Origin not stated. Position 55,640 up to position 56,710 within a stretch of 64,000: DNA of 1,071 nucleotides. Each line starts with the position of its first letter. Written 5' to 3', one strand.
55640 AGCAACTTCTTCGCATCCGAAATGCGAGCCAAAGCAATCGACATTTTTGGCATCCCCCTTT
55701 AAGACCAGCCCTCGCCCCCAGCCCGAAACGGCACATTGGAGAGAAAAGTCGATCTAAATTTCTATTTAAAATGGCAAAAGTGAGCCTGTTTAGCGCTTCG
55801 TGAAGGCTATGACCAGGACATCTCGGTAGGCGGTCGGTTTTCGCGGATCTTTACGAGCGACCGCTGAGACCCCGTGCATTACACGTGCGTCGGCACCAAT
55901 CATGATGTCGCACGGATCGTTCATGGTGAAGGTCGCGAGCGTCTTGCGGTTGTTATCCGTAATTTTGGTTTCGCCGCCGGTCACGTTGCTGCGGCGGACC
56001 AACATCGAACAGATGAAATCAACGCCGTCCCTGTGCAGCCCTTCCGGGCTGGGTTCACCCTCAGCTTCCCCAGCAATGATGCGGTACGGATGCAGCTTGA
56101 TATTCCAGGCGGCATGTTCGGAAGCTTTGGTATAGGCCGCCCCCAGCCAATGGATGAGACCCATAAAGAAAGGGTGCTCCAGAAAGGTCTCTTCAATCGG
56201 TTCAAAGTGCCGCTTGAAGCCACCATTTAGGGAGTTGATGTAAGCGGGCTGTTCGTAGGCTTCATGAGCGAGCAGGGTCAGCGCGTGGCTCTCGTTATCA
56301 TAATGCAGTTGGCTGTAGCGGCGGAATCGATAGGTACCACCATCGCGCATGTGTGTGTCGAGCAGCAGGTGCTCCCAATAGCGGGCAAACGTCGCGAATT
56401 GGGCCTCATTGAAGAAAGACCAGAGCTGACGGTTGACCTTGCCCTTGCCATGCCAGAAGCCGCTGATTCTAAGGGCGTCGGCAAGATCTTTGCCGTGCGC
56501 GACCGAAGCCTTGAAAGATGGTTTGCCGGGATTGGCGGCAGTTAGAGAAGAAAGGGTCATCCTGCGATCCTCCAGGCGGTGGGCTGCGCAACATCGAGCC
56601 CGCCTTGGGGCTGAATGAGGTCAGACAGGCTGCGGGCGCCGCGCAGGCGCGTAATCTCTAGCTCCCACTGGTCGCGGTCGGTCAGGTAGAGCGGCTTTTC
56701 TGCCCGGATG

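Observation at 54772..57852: ArgG-like PP-loop ligase + PF10014-type 2OG-Fe dioxygenase + EamA exporter: candidate small-molecule pathway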

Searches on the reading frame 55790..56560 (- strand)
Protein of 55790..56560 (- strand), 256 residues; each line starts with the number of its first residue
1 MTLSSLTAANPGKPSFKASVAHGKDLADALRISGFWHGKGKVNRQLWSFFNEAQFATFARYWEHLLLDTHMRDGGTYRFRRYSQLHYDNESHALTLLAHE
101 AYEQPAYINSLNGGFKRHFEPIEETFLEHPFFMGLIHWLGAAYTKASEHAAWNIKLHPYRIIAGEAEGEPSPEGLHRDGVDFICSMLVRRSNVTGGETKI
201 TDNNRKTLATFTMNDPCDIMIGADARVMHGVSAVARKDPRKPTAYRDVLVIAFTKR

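Call 3: search_protein_families(library=pfam, proteins=[window:55790-56560:-], max_evalue=0.01)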
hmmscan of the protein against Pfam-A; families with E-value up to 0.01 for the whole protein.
window:55790-56560:- (256 aa): 1 family
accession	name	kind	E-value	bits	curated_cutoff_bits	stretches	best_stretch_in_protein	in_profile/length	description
PF10014.15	2OG-Fe_Oxy_2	-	9.7e-61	205.2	23.1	1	60-251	2-191/192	2OG-Fe dioxygenase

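Call 4: search_protein_families(library=ncbifam, proteins=[window:55790-56560:-], max_evalue=0.01)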
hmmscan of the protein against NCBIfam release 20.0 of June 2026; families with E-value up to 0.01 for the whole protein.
window:55790-56560:- (256 aa): 0 families

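Call 12: search_solved_structures(query=window:55790-56560:-, max_evalue=0.01, show_alignments=3)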
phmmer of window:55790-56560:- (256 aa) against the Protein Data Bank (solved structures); distinct sequences matched with E-value up to 0.01: 6.
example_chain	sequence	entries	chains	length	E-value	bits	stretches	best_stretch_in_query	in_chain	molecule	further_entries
3pl0_A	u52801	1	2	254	1e-37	133.2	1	55-253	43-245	Uncharacterized protein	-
9dqp_A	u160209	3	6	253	3.8e-27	98.5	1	58-253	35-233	2OG-Fe dioxygenase family protein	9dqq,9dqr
9dq0_A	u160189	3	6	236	2.6e-13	53.2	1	66-255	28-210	BsmA domain containing protein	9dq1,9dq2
8jms_A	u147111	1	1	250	3.2e-13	52.9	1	66-255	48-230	BsmA domain containing protein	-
8w8h_A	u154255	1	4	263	1.9e-10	43.8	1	72-256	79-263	2OG-Fe dioxygenase family protein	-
6lnh_A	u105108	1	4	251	1e-06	31.6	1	75-254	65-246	L-isoleucine-4-hydroxylase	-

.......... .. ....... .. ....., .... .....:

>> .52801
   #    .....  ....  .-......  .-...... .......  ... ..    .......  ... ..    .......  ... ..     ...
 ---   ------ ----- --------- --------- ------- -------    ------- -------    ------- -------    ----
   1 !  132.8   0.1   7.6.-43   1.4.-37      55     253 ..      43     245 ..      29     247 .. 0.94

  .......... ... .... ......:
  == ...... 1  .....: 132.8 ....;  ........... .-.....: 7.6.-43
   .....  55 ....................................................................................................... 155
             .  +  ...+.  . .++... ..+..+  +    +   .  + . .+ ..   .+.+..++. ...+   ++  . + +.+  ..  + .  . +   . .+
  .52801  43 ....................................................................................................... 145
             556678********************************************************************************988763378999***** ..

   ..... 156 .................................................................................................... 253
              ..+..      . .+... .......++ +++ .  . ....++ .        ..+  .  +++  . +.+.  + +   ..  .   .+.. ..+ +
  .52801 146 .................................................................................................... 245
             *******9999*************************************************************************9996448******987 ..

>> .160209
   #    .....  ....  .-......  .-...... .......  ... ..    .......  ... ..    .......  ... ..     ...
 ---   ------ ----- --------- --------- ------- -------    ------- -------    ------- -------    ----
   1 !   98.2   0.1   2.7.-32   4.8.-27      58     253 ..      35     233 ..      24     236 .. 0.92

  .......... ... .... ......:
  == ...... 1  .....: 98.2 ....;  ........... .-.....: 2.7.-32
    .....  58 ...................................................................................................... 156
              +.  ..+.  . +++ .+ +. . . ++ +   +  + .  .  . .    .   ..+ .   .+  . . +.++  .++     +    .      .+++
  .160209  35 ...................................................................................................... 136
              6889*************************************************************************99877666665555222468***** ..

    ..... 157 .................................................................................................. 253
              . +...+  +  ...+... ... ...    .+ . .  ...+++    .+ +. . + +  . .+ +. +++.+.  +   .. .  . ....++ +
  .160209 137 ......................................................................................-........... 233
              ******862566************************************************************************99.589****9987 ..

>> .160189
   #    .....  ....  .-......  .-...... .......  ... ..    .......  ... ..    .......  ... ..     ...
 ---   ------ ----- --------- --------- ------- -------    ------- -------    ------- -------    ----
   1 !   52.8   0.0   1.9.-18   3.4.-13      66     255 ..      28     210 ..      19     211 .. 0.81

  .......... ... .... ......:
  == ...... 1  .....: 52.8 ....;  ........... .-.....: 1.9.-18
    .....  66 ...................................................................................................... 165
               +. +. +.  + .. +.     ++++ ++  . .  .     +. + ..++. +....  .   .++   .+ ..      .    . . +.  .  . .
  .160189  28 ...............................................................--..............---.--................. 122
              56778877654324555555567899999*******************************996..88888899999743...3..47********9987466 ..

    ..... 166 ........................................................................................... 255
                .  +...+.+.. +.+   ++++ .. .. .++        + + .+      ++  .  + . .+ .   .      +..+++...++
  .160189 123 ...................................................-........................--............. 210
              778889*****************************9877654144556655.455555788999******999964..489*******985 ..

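Call 57: predict_structure(alignment_id=A2)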
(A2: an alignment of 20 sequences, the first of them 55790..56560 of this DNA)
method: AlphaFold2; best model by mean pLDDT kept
length: 256 residues; sequences in the alignment: 20
mean_pLDDT: 90.6   pTM: 0.87
mean pLDDT of the five models: 90.6, 90.1, 89.4, 89.3, 88.9
residues with pLDDT >= 90: 205; 70-90: 29; 50-70: 2; < 50: 20
segments of 3 or more residues with pLDDT < 50: 1-20
pLDDT, mean of each block of 10 residues (from residue 1): 39 46 86 97 95 98 92 86 97 95 89 89 94 97 97 98 93 94 98 98 97 98 98 96 95 98
secondary structure, 60 per line:
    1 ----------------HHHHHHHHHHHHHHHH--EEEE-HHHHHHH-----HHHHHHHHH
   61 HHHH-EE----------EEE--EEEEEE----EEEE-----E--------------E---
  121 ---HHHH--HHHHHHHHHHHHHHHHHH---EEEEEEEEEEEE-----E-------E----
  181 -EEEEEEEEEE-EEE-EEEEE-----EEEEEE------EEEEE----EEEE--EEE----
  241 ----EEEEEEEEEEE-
elements in order: H17-32 E35-38 H40-46 H52-64 E78-80 E83-88 E93-96 H124-127 H130-147 E151-162 E182-191 E193-195 E197-201 E207-212 E219-223 E228-231 E234-236 E245-255

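Call 59: fold_search(model_id=the predicted structure, library=pdb)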
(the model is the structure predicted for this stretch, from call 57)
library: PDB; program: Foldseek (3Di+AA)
matches with E <= 10: 1399; with E <= 0.001: 163
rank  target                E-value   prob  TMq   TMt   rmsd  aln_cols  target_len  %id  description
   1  3pl0_B                1.6e-23  1.00  0.83  0.85   2.5       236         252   31  Crystal structure of a bsmA homolog (Mpe_A2762) from Methylobium petroleophilum PM1 at 1.91 A resolution (released 2010-12-08)
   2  3pl0_A                3.8e-22  1.00  0.81  0.81   2.9       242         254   31  Crystal structure of a bsmA homolog (Mpe_A2762) from Methylobium petroleophilum PM1 at 1.91 A resolution (released 2010-12-08)
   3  8w8h_C                1.1e-21  1.00  0.78  0.87   2.7       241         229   24  2-Ketoglutarate-Dependent Dioxygenase (released 2024-09-04)
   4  9dqp_B                1.4e-21  1.00  0.68  0.78   4.2       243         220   25  Crystal structure of apo-HrmJ from Streptomyces sp. Ag109_G2-6 (HrmJ-ssa) (released 2025-02-12)
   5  8w8h_A                1.5e-21  1.00  0.80  0.82   2.3       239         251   24  2-Ketoglutarate-Dependent Dioxygenase (released 2024-09-04)
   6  8w8h_B                1.9e-21  1.00  0.78  0.87   2.7       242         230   24  2-Ketoglutarate-Dependent Dioxygenase (released 2024-09-04)
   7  9dqq_A                1.7e-20  1.00  0.70  0.78   4.7       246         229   25  Crystal structure of HrmJ from Streptomyces sp. Ag109_G2-6 (HrmJ-ssa) complexed with ferric iron(III) and 2-oxoglutara (released 2025-02-12)
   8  9dqp_A                2.5e-20  1.00  0.71  0.78   4.6       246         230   25  Crystal structure of apo-HrmJ from Streptomyces sp. Ag109_G2-6 (HrmJ-ssa) (released 2025-02-12)
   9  9dqq_B                6.8e-20  1.00  0.66  0.81   3.2       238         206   23  Crystal structure of HrmJ from Streptomyces sp. Ag109_G2-6 (HrmJ-ssa) complexed with ferric iron(III) and 2-oxoglutara (released 2025-02-12)
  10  9dqr_B                8.7e-20  1.00  0.67  0.76   4.7       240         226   25  Crystal structure of HrmJ from Streptomyces sp. Ag109_G2-6 (HrmJ-ssa) complexed with vanadyl(IV)-oxo and succinate (released 2025-02-12)
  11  6lnh_C                2.8e-19  1.00  0.74  0.82   2.7       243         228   19  Crystal structure of IDO from Bacillus thuringiensis (released 2021-01-13)
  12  9dq0_A                4.6e-19  1.00  0.69  0.78   3.0       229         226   25  Crystal structure of apo HrmJ from Streptomyces sp. CFMR 7 (released 2025-02-12)
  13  9dq0_B                4.6e-19  1.00  0.69  0.78   3.1       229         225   25  Crystal structure of apo HrmJ from Streptomyces sp. CFMR 7 (released 2025-02-12)
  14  6lnh_D                4.1e-18  1.00  0.68  0.81   4.0       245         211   19  Crystal structure of IDO from Bacillus thuringiensis (released 2021-01-13)
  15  6lnh_B                4.6e-18  1.00  0.74  0.84   3.0       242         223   20  Crystal structure of IDO from Bacillus thuringiensis (released 2021-01-13)
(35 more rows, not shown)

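Call 61: search_solved_structures(query=A2, max_evalue=0.001, show_alignments=5)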
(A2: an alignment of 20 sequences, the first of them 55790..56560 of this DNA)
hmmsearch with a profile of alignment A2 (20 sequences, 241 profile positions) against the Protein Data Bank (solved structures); distinct sequences matched with E-value up to 0.001: 7.
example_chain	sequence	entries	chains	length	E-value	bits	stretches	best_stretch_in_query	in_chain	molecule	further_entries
3pl0_A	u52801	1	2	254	6.5e-56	192.6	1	12-239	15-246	Uncharacterized protein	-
9dqp_A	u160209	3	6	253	1.4e-50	175.1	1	11-240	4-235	2OG-Fe dioxygenase family protein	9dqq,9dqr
9dq0_A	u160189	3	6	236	1.9e-32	115.8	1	47-240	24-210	BsmA domain containing protein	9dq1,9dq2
8jms_A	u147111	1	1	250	2.3e-32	115.6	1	47-240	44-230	BsmA domain containing protein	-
8w8h_A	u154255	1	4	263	2.7e-22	82.6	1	10-240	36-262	2OG-Fe dioxygenase family protein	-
6lnh_A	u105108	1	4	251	1.4e-18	70.4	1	43-239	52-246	L-isoleucine-4-hydroxylase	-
7eeh_A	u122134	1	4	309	4.1e-15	59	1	62-236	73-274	TqaL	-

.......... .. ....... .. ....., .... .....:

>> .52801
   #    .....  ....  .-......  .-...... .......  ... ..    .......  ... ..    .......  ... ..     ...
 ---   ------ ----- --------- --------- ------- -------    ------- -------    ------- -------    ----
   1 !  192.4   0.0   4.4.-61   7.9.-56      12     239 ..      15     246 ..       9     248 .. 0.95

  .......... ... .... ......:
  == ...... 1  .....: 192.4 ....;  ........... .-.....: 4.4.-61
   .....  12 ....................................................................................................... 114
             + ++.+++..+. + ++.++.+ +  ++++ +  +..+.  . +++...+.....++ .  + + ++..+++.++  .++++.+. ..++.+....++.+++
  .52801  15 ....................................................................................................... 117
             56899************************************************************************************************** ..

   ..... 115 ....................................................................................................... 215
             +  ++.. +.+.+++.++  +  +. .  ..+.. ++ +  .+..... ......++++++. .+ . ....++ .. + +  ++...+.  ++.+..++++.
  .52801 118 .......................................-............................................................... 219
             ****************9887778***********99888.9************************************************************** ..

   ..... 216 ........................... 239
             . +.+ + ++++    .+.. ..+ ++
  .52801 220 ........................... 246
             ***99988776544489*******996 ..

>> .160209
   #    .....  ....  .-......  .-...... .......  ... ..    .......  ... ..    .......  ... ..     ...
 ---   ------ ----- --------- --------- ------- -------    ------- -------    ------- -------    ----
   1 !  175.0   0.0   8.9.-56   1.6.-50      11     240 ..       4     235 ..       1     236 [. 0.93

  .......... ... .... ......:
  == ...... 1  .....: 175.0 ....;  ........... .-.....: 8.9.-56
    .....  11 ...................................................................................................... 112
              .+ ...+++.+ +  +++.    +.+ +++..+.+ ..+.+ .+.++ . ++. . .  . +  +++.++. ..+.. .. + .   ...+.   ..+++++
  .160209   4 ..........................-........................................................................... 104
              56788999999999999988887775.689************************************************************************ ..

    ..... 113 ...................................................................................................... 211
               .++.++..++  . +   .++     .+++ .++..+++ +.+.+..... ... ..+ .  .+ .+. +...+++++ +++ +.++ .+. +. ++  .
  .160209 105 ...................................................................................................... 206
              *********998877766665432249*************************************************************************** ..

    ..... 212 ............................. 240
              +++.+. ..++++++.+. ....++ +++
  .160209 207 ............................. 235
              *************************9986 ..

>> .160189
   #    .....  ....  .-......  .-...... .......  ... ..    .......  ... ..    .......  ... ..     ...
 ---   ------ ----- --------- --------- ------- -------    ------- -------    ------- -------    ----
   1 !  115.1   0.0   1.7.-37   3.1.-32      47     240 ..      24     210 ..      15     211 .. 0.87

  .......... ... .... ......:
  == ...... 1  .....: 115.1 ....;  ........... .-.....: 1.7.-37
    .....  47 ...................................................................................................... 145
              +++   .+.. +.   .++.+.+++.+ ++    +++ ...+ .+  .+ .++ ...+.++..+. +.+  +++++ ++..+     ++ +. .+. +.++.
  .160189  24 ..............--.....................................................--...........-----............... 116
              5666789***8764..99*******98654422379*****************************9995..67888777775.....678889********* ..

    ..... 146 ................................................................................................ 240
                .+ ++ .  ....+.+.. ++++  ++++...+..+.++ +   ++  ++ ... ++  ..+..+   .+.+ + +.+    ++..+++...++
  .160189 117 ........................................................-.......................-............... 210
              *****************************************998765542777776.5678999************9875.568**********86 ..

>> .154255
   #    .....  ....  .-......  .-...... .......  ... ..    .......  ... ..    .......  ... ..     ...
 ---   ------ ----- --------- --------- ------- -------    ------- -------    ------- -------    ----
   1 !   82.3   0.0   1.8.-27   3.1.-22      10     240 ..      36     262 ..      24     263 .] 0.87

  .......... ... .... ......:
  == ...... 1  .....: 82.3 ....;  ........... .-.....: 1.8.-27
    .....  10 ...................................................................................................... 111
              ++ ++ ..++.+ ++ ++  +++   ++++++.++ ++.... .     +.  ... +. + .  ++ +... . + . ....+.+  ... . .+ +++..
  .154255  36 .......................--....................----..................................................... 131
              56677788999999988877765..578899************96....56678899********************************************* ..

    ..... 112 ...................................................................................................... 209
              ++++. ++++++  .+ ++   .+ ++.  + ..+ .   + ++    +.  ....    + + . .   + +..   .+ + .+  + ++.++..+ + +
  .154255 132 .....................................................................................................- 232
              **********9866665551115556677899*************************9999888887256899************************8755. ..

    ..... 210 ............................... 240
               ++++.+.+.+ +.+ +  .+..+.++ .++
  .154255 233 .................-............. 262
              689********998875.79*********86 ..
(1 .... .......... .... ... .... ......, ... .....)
